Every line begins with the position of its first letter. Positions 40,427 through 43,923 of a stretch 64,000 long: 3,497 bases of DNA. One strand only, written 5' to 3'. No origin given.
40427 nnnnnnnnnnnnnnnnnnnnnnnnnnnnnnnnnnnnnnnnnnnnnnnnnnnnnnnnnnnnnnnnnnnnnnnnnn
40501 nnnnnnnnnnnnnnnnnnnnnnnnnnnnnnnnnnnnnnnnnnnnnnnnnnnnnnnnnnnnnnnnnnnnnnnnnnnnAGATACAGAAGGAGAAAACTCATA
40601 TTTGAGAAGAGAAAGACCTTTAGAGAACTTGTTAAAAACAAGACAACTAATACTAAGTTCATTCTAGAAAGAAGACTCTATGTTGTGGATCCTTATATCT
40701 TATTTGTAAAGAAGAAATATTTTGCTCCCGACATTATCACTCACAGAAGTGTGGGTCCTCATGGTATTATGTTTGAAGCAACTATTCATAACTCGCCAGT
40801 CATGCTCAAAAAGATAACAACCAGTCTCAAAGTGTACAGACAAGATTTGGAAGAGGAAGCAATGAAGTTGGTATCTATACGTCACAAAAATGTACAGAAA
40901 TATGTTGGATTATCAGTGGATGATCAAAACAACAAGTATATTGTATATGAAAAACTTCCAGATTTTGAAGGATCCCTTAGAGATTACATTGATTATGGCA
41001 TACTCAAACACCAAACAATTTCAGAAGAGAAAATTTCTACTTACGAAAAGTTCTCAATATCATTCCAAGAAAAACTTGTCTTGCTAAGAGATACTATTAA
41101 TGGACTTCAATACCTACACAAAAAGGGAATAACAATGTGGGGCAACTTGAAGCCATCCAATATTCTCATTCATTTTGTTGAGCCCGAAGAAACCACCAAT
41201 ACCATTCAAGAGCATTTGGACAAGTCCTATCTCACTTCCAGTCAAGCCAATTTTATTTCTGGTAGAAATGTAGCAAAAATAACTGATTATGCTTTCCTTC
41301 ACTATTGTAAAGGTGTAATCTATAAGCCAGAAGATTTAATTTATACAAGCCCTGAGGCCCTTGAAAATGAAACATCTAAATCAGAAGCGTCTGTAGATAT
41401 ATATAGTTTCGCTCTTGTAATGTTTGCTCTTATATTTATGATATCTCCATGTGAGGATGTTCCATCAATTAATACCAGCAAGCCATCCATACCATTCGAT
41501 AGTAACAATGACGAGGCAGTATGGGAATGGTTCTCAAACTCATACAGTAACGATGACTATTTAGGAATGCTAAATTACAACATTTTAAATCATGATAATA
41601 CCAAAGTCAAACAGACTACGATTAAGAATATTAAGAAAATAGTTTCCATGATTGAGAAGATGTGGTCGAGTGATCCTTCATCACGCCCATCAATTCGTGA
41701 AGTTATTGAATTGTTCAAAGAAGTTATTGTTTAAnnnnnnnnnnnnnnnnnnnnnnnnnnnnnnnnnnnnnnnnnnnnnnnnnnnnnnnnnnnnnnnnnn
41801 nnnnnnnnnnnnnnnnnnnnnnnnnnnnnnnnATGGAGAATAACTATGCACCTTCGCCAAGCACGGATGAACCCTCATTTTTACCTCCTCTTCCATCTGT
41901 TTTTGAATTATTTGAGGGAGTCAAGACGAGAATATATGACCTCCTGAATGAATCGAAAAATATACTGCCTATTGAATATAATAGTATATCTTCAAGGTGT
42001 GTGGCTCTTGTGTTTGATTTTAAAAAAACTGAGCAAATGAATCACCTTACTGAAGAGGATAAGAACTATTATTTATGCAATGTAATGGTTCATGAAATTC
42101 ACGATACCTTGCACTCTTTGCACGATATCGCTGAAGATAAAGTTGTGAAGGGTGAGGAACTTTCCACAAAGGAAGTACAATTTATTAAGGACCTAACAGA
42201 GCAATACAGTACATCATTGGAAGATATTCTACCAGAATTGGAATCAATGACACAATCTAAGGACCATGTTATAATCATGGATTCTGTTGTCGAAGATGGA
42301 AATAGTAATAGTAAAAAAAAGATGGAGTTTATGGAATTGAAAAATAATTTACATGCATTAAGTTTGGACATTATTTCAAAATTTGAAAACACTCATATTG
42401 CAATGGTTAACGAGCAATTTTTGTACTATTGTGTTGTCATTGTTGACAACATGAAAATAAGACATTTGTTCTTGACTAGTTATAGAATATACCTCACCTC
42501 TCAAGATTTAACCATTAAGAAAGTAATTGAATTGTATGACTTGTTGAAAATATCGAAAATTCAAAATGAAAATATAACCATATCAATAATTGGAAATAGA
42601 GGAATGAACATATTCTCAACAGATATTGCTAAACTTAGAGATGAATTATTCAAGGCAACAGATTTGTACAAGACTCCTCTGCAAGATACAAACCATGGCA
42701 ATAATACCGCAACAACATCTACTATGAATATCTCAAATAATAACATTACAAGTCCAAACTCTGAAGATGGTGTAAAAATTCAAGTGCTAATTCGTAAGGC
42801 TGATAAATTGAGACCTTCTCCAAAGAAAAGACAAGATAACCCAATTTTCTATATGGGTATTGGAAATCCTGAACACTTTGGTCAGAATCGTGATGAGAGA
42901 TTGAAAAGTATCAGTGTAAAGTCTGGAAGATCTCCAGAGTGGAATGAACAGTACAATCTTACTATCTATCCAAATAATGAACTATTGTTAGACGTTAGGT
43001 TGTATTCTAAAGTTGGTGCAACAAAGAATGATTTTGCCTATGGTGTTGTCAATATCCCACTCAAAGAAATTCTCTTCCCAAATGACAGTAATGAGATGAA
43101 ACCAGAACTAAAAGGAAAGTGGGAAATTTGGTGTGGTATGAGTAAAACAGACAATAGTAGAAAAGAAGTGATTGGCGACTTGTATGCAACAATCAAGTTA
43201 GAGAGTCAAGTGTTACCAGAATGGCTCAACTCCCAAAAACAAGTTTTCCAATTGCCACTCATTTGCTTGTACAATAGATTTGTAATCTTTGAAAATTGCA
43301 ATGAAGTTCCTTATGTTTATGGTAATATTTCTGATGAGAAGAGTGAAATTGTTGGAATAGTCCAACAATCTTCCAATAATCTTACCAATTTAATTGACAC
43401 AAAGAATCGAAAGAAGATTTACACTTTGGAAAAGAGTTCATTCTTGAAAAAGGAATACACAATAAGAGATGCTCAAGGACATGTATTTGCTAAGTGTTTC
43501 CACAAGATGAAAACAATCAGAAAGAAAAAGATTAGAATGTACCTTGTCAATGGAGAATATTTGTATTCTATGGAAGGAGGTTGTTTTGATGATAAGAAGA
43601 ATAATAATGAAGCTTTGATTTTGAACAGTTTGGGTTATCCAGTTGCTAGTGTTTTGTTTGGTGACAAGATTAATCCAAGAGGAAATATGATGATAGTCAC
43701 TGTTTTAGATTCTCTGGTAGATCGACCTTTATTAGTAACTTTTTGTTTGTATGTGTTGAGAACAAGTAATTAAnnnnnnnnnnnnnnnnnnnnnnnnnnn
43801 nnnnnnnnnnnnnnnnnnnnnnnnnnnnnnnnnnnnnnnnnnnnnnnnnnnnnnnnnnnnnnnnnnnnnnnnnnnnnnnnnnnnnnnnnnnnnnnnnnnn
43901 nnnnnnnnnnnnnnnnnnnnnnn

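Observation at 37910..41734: Receptor-like transmembrane kinase predicted to be a pseudokinase (HRD to WGN, DFG to DYA)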

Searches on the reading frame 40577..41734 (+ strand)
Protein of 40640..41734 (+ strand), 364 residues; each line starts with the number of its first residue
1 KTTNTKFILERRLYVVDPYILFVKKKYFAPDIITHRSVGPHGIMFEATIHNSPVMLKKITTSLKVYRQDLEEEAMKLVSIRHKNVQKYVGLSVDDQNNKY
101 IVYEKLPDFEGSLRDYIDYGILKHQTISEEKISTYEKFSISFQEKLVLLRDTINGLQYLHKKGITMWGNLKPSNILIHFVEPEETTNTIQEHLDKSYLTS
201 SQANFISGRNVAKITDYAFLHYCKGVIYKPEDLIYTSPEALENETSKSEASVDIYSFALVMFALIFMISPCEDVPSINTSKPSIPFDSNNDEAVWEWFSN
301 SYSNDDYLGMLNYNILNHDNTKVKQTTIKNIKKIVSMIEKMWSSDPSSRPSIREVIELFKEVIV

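Call 6: search_solved_structures(query=window:40640-41734:+, show_alignments=3)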
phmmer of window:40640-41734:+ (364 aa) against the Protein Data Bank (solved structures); distinct sequences matched with E-value up to 0.001: 84 (the best 60 are shown).
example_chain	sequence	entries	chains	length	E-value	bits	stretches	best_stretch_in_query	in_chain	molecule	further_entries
9mzy_A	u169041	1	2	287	1.1e-06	31.4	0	67-177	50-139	Receptor-interacting serine/threonine-protein kinase 1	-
9mzz_A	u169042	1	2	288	1.2e-06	31.2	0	67-177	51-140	Receptor-interacting serine/threonine-protein kinase 1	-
9mzx_A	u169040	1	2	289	1.2e-06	31.2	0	67-177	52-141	Receptor-interacting serine/threonine-protein kinase 1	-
24ib_A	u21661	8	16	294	1.3e-06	31.1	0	67-177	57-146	Receptor-interacting serine/threonine-protein kinase 1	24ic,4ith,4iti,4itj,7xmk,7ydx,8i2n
6c3e_A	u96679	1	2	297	1.3e-06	31.1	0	67-177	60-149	Receptor-interacting serine/threonine-protein kinase 1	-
6nyh_A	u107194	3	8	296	1.3e-06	31.1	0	67-177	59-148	Receptor-interacting serine/threonine-protein kinase 1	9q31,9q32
7fcz_A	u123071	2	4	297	1.3e-06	31.1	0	67-177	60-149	Receptor-interacting serine/threonine-protein kinase 1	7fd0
9hy8_A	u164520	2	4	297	1.3e-06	31.1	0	67-177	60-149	Receptor-interacting serine/threonine-protein kinase 1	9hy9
6c4d_A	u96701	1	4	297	1.3e-06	31.1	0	67-177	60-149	Receptor-interacting serine/threonine-protein kinase 1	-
6nw2_A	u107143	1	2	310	1.4e-06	30.9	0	67-177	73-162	Receptor-interacting serine/threonine-protein kinase 1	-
5hx6_A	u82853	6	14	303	1.4e-06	30.9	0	67-177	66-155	Receptor-interacting serine/threonine-protein kinase 1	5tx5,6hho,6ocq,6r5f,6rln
9gtg_A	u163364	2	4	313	1.5e-06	30.9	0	67-177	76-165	Receptor-interacting serine/threonine-protein kinase 1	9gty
4neu_A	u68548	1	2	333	4.1e-06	29.4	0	67-177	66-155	Receptor-interacting serine/threonine-protein kinase 1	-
3zmm_A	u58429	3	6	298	4.8e-05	25.9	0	54-118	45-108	TYROSINE-PROTEIN KINASE JAK2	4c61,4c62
2xa4_A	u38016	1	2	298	4.8e-05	25.9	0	54-118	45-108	TYROSINE-PROTEIN KINASE JAK2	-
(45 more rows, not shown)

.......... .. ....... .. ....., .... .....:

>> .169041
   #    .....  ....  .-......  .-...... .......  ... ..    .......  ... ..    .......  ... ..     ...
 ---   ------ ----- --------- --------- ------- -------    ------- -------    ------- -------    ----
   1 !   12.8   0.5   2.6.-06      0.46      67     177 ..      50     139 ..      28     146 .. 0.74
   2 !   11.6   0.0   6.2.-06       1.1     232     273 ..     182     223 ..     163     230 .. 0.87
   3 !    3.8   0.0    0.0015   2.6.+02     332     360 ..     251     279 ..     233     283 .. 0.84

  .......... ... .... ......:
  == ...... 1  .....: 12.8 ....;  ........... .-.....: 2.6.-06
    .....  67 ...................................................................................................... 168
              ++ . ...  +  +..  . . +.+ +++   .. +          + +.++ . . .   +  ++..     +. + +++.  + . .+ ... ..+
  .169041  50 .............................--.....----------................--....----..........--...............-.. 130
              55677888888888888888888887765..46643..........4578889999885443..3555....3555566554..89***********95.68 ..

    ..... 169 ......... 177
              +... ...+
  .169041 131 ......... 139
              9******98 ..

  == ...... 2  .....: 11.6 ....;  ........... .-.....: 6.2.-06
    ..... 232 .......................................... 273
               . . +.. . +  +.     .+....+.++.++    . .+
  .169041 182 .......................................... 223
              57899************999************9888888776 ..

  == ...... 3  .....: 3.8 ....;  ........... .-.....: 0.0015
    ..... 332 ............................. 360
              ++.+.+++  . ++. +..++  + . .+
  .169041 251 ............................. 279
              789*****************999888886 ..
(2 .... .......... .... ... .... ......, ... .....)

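Call 14: find_homologous_proteins(query=A3, max_evalue=0.001)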
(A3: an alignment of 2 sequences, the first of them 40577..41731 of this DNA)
Query A3 (2 sequences) (385 aa, profile of the alignment): 2 proteins with E <= 0.001 among 5102 candidates.
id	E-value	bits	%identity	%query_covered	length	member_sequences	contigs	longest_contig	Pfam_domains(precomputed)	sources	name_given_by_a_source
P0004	1.3e-4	39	27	45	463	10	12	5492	PF07714.24,PF00069.32,PF00635.33,PF03109.23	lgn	-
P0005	6.3e-4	37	26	55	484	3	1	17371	PF07714.24,PF00069.32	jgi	jgi:hypothetical protein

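Call 17: search_solved_structures(query=A3, show_alignments=4, max_evalue=0.00001)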
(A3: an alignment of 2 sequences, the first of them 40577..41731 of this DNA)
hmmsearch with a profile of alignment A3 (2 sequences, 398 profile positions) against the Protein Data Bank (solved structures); distinct sequences matched with E-value up to 0.00001: 38.
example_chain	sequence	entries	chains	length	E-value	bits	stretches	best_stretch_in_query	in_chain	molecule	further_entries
9mzy_A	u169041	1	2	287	7.8e-11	44.6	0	256-310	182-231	Receptor-interacting serine/threonine-protein kinase 1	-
9mzz_A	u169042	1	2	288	7.9e-11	44.5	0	256-310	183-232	Receptor-interacting serine/threonine-protein kinase 1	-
9mzx_A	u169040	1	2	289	8e-11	44.5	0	256-310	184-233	Receptor-interacting serine/threonine-protein kinase 1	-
24ib_A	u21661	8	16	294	9.2e-11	44.3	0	256-310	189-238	Receptor-interacting serine/threonine-protein kinase 1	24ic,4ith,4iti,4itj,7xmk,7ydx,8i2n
6nyh_A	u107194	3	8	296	9.4e-11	44.3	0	256-310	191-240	Receptor-interacting serine/threonine-protein kinase 1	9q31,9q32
6c4d_A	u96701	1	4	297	9.6e-11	44.3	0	256-310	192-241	Receptor-interacting serine/threonine-protein kinase 1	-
7fcz_A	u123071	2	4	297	9.6e-11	44.3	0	256-310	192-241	Receptor-interacting serine/threonine-protein kinase 1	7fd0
9hy8_A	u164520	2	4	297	9.6e-11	44.3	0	256-310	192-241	Receptor-interacting serine/threonine-protein kinase 1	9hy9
6c3e_A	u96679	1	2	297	1e-10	44.2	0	256-310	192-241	Receptor-interacting serine/threonine-protein kinase 1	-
5hx6_A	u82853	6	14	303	1.1e-10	44.1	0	256-310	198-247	Receptor-interacting serine/threonine-protein kinase 1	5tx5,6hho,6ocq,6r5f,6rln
6nw2_A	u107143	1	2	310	1.2e-10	44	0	256-310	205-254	Receptor-interacting serine/threonine-protein kinase 1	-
9gtg_A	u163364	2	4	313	1.2e-10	43.9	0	256-310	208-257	Receptor-interacting serine/threonine-protein kinase 1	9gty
4neu_A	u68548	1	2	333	2.3e-10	43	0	256-310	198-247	Receptor-interacting serine/threonine-protein kinase 1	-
6ka4_A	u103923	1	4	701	7.4e-09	38.1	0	257-322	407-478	F22L4.1 protein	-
7p3v_A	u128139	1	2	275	1.3e-06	30.6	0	257-321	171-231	Serine/threonine-protein kinase B-raf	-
5uv4_A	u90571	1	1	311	6.3e-06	28.4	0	62-207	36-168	Putative leucine-rich repeat protein kinase family protein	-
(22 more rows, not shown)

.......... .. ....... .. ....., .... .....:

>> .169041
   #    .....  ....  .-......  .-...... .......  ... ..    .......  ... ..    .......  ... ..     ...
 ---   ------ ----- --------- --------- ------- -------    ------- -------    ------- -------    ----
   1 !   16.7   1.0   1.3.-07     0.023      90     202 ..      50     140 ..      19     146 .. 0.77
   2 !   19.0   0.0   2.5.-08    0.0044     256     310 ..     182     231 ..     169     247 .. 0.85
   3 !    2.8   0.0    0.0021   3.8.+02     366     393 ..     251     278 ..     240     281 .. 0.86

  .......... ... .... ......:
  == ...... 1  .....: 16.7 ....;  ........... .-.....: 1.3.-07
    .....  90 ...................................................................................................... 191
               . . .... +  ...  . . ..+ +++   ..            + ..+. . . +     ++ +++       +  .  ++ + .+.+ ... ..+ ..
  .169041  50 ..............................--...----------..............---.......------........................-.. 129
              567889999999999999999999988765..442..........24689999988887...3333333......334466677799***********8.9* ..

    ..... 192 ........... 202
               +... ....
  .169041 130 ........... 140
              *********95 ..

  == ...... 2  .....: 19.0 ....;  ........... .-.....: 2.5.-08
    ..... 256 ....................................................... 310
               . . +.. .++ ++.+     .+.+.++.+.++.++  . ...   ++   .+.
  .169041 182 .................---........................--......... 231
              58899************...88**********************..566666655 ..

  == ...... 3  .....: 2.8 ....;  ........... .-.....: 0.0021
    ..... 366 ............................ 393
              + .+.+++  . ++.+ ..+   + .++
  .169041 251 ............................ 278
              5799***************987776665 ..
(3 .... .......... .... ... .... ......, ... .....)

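Call 26: predict_structure(alignment_id=A3)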
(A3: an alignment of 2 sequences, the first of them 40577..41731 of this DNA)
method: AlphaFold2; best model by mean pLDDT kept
length: 385 residues; sequences in the alignment: 2
mean_pLDDT: 36.1   pTM: 0.28
mean pLDDT of the five models: 36.1, 35.3, 34.9, 32.0, 30.4
residues with pLDDT >= 90: 0; 70-90: 14; 50-70: 46; < 50: 325
segments of 3 or more residues with pLDDT < 50: 1-301, 323-340, 383-385
pLDDT, mean of each block of 10 residues (from residue 1): 34 39 33 24 25 25 23 24 27 29 28 26 27 34 35 32 33 35 29 27 29 31 28 26 27 27 30 34 36 34 62 71 42 45 64 70 64 54 47
secondary structure, 60 per line:
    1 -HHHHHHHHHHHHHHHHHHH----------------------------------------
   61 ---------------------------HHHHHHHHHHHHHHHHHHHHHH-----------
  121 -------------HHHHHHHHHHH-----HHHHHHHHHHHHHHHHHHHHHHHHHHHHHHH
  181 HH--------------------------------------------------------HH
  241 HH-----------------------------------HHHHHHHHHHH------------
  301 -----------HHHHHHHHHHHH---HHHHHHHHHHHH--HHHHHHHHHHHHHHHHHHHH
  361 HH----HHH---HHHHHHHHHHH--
elements in order: H2-20 H88-109 H134-144 H150-182 H239-242 H278-288 H312-323 H327-338 H341-362 H373-383

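Call 40: find_homologous_proteins(query=window:40715-41731:+, max_evalue=10)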
Query window:40715-41731:+ (339 aa): 1 proteins with E <= 10 among 907 candidates.
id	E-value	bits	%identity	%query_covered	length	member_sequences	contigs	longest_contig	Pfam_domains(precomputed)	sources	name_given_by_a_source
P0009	6.2e-2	31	21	41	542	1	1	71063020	PF07714.24,PF00069.32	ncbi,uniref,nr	ncbi:hypothetical protein PVAP13_9KG529060 [Panicum virgatum]|uniref:non-specific serine/threonine p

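Call 68: find_encoding_contigs(protein=P0005, flank=3000, max_places=2)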
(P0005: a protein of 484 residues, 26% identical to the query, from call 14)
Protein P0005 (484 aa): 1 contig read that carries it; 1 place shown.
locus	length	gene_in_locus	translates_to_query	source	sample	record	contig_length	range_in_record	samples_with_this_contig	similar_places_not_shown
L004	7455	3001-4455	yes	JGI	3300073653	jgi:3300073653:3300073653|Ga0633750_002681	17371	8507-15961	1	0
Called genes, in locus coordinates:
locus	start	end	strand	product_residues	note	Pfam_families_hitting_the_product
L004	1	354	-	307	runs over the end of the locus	PF05721:PhyH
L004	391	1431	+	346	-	PF21948:LplA-B_cat, PF03099:BPL_LplA_LipB (weak), PF10437:Lip_prot_lig_C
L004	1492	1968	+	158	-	-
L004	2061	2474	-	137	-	PF25147:Ribophorin_II_C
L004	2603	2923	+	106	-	-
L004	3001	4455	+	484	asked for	PF00069:Pkinase, PF07714:PK_Tyr_Ser-Thr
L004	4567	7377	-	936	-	PF24161:CCDC39 (faint)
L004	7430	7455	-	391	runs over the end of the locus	PF00085:Thioredoxin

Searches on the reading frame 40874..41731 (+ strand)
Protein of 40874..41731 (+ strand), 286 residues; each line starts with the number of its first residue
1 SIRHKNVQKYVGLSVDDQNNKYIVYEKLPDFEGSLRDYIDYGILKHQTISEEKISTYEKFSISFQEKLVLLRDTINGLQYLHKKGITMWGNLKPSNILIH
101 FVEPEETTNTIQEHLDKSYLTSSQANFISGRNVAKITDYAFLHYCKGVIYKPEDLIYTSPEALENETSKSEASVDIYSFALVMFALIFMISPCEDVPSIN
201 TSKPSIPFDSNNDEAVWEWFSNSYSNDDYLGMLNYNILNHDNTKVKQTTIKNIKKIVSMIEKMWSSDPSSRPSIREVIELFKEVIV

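Call 61: find_related_loci(query=A6, collection=metagenome_contigs, flank=5000)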
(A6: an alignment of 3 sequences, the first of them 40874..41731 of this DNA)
Query A6 (286 aa) in metagenome_contigs; peptide patterns used: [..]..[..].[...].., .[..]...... (x = any residue, [..] = any of these).
244 stretches matched a pattern, but none encodes a relative of the query by tblastn (E <= 1e-3).

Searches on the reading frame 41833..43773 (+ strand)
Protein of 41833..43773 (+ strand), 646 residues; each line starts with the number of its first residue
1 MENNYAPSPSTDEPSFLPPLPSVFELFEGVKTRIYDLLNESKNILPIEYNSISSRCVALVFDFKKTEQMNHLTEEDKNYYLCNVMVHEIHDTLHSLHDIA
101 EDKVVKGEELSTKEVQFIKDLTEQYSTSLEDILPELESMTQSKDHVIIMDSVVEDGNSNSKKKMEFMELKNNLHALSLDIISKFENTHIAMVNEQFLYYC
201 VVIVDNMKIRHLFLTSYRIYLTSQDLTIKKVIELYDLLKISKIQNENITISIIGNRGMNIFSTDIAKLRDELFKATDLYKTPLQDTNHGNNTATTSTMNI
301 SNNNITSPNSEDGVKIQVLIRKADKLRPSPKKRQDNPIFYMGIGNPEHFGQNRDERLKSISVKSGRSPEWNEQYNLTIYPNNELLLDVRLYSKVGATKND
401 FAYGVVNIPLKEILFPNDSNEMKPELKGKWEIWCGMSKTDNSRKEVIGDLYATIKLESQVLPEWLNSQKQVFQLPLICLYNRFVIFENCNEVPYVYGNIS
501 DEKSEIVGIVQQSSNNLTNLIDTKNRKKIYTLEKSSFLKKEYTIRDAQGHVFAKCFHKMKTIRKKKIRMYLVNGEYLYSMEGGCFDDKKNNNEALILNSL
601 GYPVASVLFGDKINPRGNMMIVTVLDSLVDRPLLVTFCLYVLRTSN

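Call 3: search_protein_families(library=pfam, proteins=[window:41833-43773:+], max_evalue=0.1)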
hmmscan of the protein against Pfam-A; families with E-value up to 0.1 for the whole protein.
window:41833-43773:+ (646 aa): 2 families
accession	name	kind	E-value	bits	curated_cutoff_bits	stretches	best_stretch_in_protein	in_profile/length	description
PF00168.36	C2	-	2.9e-07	31.1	22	1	316-415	3-93/104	C2 domain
PF02893.26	GRAM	-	0.083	13.2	23.6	0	211-249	32-72/112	GRAM domain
